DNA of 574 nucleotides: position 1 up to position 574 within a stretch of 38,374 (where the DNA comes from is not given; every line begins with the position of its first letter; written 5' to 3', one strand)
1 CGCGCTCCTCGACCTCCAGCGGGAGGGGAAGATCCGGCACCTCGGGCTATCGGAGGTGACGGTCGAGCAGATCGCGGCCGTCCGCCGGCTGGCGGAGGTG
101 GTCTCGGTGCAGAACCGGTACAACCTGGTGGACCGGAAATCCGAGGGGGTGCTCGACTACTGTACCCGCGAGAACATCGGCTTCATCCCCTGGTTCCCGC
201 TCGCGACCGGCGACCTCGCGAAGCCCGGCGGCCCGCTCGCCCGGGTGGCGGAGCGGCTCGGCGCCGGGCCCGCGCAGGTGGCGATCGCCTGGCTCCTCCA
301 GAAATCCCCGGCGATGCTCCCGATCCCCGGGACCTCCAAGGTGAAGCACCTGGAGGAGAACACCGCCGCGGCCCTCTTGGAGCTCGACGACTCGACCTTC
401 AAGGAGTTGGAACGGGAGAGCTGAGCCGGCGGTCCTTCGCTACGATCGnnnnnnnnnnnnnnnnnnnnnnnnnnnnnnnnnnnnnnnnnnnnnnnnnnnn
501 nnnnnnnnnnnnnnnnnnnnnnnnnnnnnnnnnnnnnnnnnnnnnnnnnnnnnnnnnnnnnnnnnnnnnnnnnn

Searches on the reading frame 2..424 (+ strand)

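Call 69: search_protein_families(library=pfam, proteins=[window:2-424:+], max_evalue=0.01)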
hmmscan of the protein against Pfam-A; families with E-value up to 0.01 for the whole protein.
window:2-424:+ (140 aa): 1 family
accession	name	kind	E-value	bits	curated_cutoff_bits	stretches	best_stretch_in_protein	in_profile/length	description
PF00248.27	Aldo_ket_red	-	5.7e-33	114.7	24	1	2-137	124-287/291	Aldo/keto reductase family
